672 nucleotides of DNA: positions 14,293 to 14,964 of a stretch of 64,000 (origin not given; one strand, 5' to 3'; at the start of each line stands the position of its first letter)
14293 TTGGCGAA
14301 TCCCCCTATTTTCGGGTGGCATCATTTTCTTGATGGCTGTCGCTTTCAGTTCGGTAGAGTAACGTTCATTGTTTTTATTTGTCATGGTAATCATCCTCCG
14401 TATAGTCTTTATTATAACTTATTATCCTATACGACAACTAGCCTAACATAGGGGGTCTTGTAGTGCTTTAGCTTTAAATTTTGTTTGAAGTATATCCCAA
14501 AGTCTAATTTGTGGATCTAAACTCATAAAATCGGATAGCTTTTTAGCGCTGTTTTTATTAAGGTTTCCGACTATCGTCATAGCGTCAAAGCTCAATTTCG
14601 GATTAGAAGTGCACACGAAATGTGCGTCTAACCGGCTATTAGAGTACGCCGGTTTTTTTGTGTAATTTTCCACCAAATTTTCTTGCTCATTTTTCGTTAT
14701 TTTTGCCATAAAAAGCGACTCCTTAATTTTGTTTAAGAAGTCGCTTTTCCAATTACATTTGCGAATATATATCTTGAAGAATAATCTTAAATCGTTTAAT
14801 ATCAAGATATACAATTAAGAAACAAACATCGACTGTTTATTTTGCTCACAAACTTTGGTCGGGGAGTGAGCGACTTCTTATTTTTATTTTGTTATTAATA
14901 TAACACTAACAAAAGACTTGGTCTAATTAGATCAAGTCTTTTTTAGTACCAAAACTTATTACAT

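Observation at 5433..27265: ~21.8-kb composite-transposon-like unit bounded by inverted IS1216 copies with an 8-bp direct repeat (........) at its outer flanks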

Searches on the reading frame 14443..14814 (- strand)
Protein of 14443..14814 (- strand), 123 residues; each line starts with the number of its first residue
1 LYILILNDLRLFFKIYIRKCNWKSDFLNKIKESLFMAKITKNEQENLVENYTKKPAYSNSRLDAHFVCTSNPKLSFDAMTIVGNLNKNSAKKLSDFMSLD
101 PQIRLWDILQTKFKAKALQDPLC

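Call 50: search_protein_families(library=ncbifam, proteins=[window:14443-14814:-])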
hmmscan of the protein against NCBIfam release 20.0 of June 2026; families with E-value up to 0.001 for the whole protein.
window:14443-14814:- (123 aa): 0 families

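Call 75: search_protein_families(library=pfam, proteins=[window:14443-14814:-], max_evalue=0.01)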
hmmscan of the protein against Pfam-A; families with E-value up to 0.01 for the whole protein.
window:14443-14814:- (123 aa): 1 family
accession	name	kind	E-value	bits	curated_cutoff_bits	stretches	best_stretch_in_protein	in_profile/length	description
PF22477.2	RepD-like_N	-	1.9e-15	57.5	25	1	78-120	1-43/87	Replication initiation protein, N-terminal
